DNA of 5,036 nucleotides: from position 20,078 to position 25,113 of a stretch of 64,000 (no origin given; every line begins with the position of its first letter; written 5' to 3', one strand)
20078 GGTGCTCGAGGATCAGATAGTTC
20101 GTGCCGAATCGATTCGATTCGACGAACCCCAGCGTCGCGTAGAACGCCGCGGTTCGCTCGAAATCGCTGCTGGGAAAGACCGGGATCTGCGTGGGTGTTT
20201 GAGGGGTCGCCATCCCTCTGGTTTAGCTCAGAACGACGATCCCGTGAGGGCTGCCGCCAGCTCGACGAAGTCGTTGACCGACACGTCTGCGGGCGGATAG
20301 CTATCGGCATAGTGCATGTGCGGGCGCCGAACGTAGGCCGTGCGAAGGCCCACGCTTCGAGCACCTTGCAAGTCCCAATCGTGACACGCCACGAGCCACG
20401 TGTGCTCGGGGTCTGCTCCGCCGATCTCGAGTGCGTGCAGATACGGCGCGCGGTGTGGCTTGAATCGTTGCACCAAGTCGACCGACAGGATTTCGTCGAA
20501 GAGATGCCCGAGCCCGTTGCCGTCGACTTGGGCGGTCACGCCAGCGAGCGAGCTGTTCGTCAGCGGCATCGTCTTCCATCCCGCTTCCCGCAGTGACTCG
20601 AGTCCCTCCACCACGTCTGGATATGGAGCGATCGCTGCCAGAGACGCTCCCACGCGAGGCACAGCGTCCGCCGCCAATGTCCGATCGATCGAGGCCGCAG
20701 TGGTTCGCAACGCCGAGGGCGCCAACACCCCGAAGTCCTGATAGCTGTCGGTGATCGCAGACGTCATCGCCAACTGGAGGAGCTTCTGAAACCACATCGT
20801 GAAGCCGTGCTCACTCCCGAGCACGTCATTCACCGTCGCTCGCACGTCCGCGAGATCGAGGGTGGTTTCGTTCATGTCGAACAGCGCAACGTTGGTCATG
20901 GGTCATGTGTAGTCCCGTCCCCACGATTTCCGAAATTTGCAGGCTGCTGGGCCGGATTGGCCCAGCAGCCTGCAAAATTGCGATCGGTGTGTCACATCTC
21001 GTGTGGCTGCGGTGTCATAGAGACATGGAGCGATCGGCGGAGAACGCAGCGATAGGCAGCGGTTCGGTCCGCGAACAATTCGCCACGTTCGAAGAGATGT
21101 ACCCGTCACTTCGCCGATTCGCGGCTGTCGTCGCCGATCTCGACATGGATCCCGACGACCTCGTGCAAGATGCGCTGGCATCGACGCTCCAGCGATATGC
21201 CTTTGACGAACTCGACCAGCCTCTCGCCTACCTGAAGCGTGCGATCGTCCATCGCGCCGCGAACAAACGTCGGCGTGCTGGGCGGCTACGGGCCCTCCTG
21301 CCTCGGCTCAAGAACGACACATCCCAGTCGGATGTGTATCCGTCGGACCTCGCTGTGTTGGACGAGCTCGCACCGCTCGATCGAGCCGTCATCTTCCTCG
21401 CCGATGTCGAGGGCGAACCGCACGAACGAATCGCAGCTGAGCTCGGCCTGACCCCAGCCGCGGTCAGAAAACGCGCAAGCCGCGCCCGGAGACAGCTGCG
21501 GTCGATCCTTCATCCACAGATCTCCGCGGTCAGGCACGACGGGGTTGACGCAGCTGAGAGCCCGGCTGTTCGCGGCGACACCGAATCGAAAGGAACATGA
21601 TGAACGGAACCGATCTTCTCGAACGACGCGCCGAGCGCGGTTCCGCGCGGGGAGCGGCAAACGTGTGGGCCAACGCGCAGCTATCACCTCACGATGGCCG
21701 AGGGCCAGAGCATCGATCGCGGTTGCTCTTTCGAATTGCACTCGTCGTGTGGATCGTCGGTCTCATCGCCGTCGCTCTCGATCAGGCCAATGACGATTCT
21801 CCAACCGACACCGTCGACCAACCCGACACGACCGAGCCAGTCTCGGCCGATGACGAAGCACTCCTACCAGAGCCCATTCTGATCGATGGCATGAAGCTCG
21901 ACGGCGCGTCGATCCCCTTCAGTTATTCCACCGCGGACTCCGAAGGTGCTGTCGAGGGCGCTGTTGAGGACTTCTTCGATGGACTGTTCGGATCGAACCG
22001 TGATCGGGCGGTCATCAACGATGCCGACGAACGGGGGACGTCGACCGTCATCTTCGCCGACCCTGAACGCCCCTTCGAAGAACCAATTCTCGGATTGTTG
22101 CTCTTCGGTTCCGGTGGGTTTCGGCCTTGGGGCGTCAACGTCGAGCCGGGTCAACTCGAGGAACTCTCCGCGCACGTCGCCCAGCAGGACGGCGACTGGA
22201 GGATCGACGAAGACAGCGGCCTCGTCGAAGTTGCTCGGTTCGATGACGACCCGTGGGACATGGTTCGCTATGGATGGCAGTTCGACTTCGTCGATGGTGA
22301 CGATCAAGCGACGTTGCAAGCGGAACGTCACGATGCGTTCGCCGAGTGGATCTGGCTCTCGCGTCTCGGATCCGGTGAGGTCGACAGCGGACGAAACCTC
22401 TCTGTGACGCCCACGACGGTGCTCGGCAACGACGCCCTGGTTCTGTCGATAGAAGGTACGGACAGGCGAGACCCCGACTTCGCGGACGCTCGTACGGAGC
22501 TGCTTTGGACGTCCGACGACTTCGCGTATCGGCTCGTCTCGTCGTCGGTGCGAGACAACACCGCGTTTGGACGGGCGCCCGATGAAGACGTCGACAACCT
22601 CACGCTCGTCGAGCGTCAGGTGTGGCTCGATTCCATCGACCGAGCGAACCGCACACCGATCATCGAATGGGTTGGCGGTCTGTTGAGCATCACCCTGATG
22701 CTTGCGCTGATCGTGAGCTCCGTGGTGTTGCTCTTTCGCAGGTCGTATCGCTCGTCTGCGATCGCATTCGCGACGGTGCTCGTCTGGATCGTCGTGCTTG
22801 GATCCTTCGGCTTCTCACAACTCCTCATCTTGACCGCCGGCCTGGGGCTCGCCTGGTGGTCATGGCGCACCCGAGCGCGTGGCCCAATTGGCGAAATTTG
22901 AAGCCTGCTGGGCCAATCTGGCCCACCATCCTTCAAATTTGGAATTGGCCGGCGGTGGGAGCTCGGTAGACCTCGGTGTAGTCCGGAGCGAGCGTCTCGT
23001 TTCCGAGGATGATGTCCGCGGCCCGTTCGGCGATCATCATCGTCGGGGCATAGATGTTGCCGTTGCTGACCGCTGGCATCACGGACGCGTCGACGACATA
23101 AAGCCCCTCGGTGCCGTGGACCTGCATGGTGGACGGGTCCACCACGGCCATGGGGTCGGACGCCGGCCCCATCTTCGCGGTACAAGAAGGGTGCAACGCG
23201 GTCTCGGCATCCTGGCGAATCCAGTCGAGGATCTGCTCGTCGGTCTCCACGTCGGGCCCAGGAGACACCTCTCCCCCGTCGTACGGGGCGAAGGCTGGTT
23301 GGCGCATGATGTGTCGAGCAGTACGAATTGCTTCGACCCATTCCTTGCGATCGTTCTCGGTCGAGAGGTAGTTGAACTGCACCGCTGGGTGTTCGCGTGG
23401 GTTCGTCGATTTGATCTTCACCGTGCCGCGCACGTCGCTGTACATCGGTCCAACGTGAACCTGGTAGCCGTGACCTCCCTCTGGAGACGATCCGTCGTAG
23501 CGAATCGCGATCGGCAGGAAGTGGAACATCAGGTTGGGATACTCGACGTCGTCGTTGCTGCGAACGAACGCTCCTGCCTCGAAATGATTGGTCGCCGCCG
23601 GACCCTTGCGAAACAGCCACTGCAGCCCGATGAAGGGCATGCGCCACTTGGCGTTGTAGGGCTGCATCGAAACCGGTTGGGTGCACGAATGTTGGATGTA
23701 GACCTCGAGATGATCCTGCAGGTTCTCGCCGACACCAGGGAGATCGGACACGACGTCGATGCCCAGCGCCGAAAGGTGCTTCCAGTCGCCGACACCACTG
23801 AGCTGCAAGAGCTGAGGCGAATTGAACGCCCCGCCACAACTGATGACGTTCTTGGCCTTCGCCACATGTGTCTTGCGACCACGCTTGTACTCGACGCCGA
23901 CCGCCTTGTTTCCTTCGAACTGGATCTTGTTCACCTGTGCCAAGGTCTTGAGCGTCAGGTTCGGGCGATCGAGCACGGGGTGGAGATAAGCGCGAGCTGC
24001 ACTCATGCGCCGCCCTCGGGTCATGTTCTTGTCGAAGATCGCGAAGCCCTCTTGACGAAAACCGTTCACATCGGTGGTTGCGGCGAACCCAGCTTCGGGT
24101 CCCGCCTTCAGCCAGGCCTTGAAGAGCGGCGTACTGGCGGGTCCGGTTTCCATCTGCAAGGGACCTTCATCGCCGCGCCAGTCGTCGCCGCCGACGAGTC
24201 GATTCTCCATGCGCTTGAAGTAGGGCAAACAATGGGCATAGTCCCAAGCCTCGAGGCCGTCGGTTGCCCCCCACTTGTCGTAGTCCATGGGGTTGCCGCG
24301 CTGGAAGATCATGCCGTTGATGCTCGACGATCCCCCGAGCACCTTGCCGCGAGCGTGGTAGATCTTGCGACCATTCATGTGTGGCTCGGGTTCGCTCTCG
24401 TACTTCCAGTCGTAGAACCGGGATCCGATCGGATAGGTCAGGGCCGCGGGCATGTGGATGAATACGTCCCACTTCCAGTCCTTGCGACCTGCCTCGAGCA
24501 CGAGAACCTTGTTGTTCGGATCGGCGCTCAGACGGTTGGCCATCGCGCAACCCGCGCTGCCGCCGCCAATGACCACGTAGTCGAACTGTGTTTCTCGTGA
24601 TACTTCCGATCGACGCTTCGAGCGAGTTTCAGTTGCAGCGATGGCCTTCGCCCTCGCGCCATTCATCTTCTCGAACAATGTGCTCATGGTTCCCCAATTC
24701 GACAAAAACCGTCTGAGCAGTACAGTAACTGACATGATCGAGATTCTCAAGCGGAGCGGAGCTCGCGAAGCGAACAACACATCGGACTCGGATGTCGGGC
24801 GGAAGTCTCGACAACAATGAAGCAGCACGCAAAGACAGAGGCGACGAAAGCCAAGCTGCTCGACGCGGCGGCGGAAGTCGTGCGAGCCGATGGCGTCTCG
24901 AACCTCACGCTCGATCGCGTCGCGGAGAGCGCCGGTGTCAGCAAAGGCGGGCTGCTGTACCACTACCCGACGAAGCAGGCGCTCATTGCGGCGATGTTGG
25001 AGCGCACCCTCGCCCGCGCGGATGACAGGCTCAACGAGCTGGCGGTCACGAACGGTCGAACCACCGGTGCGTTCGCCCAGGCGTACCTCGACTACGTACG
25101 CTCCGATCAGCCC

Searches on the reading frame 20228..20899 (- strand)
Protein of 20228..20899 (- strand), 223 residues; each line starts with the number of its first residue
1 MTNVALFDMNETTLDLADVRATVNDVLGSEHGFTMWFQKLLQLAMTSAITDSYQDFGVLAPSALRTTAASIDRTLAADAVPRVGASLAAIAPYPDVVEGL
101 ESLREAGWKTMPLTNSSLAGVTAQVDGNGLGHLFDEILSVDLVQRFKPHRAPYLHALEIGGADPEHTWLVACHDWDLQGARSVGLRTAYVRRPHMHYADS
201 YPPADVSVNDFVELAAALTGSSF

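Call 12: search_protein_families(library=pfam, proteins=[window:20228-20899:-], max_evalue=0.001)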
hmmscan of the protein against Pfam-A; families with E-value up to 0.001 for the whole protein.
window:20228-20899:- (223 aa): 3 families
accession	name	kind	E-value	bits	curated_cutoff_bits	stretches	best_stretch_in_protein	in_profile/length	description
PF00702.32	Hydrolase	-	2.9e-14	54.4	26.4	1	4-184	3-191/191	haloacid dehalogenase-like hydrolase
PF13419.12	HAD_2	-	4.1e-14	53.5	23.8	1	6-190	2-178/178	Haloacid dehalogenase-like hydrolase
PF13242.12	Hydrolase_like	-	0.0005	20.4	22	0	147-192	4-50/75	HAD-hyrolase-like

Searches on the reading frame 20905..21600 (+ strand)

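Call 12: search_protein_families(library=pfam, proteins=[window:20905-21600:+], max_evalue=0.001)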
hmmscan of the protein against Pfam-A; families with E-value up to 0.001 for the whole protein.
window:20905-21600:+ (231 aa): 3 families
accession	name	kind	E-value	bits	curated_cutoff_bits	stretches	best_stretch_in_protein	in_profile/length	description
PF08281.18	Sigma70_r4_2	-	1.5e-13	50.6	25.7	1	150-198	6-54/54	Sigma-70, region 4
PF04545.22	Sigma70_r4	-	3.4e-08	33.3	24.1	1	151-199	1-49/50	Sigma-70, region 4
PF04542.20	Sigma70_r2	-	6.3e-06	26.3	24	1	62-127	2-70/71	Sigma-70 region 2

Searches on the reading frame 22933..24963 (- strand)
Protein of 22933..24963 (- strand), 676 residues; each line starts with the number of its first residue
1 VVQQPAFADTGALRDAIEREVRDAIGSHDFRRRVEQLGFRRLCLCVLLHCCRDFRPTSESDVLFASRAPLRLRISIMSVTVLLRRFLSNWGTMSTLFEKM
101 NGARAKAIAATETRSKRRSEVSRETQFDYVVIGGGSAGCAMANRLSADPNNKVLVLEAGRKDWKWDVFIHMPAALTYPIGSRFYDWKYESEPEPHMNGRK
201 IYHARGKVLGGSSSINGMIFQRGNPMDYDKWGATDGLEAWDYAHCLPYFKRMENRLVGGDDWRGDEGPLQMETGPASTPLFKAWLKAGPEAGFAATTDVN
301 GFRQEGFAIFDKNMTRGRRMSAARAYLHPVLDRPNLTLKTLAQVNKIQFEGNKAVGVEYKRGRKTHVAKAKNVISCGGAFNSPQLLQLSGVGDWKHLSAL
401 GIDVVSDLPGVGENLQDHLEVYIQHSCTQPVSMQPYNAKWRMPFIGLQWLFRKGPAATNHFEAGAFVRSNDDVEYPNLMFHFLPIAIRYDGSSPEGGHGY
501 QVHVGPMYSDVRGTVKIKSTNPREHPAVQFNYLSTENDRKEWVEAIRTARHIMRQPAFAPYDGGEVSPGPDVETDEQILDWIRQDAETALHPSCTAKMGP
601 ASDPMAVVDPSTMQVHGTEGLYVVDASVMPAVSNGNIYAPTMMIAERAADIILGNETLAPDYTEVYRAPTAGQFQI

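Call 74: search_protein_families(library=pfam, proteins=[window:22933-24963:-], max_evalue=0.00001)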
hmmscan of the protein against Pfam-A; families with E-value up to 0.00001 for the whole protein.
window:22933-24963:- (676 aa): 4 families
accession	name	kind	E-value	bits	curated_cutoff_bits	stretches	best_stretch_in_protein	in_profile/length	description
PF00732.25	GMC_oxred_N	-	1e-53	182.8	23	1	127-419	1-217/218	GMC oxidoreductase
PF05199.19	GMC_oxred_C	-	1.7e-36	126.3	24.6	1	512-645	4-139/139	GMC oxidoreductase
PF13738.12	Pyr_redox_3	-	6.7e-07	29.3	30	0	321-392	81-147/305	Pyridine nucleotide-disulphide oxidoreductase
PF01266.30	DAO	-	4.4e-06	26.9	27.9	0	128-159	1-31/353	FAD dependent oxidoreductase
